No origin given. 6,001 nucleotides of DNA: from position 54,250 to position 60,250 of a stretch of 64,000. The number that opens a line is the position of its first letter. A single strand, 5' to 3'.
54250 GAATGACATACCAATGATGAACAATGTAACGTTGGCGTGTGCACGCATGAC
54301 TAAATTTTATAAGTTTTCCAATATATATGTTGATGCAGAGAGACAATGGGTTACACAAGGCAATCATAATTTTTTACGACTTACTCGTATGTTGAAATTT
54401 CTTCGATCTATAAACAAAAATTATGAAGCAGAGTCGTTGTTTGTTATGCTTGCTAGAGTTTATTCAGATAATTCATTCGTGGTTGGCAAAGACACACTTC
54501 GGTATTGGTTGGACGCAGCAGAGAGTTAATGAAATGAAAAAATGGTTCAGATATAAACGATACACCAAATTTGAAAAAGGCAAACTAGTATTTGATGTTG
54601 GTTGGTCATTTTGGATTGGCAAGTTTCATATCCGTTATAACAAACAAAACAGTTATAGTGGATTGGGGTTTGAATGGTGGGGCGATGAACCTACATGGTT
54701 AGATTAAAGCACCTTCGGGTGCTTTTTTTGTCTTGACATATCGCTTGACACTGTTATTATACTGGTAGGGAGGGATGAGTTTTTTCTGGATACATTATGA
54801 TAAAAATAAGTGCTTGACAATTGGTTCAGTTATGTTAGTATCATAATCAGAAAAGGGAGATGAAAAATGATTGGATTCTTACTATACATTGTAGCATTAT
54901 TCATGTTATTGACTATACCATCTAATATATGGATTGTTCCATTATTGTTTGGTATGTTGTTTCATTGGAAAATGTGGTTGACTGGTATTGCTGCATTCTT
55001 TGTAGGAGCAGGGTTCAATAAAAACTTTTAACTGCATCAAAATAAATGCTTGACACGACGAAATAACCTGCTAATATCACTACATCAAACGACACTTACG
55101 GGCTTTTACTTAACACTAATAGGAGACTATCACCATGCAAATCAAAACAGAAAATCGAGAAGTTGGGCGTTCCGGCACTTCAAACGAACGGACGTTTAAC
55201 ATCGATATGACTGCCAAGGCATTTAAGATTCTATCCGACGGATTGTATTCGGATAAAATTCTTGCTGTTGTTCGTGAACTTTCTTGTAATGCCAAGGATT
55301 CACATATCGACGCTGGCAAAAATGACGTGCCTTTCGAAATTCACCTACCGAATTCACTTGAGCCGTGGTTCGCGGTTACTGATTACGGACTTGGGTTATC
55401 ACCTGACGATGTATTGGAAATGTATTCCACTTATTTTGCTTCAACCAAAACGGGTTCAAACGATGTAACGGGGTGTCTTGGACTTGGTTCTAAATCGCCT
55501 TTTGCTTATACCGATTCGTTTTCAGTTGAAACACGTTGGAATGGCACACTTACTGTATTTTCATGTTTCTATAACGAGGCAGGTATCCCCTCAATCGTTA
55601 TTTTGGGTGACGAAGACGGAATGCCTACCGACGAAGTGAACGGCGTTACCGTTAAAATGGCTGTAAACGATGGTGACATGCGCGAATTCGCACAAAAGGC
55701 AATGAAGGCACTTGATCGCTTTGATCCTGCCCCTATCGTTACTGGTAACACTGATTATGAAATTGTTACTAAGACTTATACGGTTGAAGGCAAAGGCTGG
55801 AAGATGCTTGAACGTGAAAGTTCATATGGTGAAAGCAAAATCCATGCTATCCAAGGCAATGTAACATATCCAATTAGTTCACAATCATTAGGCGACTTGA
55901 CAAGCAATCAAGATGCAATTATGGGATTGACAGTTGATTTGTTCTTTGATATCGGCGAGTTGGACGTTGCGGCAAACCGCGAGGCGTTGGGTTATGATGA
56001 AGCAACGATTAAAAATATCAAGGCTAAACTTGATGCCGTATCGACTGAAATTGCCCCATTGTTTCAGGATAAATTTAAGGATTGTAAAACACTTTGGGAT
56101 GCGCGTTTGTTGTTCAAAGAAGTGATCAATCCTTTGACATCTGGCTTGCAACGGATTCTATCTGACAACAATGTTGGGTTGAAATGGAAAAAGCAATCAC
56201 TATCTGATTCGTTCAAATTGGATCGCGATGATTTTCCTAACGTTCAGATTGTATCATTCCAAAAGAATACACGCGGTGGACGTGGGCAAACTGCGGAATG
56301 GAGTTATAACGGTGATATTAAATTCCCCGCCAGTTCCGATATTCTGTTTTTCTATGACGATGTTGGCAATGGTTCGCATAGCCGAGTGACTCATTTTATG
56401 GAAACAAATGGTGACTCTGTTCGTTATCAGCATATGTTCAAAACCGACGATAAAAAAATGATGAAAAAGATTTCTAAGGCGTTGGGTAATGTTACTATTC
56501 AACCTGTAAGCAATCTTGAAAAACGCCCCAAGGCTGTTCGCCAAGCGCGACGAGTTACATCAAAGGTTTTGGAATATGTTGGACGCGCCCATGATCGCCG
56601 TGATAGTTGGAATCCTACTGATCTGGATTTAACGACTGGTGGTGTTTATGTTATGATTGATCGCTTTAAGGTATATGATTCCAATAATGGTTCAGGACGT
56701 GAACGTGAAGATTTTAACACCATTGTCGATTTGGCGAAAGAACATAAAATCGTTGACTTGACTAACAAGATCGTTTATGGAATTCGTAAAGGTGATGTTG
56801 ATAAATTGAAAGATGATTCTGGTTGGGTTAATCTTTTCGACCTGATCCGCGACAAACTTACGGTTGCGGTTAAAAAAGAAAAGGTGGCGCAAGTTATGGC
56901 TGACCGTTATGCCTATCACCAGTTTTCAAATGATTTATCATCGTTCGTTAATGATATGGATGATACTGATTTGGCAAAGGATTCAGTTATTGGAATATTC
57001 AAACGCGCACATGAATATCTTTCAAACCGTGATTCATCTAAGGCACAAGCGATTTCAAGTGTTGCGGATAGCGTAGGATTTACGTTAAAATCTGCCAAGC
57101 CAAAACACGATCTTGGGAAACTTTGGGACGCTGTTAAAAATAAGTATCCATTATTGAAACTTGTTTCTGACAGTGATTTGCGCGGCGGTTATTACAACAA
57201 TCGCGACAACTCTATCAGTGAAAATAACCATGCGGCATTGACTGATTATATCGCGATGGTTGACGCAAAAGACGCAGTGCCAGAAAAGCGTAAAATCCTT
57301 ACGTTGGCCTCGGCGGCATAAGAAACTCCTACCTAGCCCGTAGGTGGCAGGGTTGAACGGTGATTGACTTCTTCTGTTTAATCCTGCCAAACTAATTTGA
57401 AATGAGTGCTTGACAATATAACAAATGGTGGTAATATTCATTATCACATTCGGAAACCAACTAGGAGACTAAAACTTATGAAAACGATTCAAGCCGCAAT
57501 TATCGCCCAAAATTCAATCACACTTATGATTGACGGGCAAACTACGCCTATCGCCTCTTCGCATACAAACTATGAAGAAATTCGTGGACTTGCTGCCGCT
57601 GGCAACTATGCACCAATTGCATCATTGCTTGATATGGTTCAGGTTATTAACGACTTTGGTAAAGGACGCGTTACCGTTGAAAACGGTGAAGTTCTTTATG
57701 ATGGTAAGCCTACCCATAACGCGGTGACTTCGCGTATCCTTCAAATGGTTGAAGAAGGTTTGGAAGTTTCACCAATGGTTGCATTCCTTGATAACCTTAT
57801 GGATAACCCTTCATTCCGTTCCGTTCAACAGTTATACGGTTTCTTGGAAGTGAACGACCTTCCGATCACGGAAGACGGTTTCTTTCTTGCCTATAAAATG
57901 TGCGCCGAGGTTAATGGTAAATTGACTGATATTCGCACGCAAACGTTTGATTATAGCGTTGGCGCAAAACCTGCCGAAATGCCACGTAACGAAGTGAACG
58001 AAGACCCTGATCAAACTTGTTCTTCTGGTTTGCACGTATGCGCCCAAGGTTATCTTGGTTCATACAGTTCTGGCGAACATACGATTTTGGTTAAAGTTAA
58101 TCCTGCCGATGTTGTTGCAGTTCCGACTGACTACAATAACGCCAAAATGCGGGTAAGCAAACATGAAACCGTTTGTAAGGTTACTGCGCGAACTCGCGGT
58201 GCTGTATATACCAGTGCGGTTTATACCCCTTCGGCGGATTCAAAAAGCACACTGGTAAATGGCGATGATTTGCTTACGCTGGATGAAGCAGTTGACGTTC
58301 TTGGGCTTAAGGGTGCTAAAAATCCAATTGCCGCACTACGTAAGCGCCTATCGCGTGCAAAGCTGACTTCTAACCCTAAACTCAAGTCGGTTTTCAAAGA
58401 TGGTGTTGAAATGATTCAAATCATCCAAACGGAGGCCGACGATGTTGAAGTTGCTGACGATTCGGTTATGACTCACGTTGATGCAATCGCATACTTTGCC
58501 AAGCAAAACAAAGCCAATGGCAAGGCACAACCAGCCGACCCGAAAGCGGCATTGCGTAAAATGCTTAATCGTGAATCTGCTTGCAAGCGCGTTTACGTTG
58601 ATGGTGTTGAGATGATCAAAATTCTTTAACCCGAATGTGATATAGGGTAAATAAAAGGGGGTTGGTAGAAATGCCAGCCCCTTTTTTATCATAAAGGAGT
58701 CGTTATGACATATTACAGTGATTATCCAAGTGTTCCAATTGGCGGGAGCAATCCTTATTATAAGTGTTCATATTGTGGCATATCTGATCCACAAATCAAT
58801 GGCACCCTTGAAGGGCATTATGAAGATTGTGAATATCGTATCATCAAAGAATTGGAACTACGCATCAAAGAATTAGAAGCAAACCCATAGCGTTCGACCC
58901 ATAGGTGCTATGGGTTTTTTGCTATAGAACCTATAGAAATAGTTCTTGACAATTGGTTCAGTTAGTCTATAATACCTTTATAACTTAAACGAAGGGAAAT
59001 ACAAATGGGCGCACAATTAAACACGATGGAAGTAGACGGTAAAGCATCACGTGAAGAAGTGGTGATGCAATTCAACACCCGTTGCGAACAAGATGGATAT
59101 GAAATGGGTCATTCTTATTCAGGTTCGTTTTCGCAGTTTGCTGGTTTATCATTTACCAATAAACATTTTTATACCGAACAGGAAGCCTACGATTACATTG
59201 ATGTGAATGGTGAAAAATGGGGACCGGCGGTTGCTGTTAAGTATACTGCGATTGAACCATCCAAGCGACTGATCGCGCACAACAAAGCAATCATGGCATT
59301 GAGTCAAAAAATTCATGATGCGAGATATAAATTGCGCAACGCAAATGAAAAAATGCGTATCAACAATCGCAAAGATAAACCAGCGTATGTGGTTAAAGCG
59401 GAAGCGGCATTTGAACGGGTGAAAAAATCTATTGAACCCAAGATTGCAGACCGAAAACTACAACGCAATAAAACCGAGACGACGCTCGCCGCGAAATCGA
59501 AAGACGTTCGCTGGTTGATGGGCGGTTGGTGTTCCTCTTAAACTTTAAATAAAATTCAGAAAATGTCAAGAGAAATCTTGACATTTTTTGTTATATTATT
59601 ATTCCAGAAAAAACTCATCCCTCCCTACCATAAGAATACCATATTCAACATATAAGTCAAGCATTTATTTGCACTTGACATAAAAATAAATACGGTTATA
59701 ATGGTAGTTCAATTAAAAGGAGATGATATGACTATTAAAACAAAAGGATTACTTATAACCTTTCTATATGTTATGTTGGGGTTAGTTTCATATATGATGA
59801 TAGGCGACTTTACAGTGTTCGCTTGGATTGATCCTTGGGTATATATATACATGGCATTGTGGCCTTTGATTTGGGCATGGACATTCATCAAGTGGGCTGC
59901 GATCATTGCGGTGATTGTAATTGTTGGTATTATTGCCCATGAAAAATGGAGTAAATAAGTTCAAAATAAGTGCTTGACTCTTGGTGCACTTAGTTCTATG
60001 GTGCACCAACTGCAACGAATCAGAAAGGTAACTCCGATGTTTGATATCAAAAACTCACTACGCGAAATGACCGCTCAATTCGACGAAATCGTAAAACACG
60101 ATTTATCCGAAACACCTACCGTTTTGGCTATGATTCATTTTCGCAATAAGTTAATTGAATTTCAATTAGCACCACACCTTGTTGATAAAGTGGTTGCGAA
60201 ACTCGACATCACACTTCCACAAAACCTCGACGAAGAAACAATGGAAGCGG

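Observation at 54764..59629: Perfect 26-bp inverted repeats bracketing the rIIA-rIIB cassette, with a third hairpin copy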

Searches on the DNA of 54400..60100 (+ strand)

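Call 7: search_dna_similar(query=window:54400-60100:+, collection=phages, mode=near, max_rows=30)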
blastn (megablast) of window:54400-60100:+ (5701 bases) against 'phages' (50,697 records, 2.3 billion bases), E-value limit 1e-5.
No match.
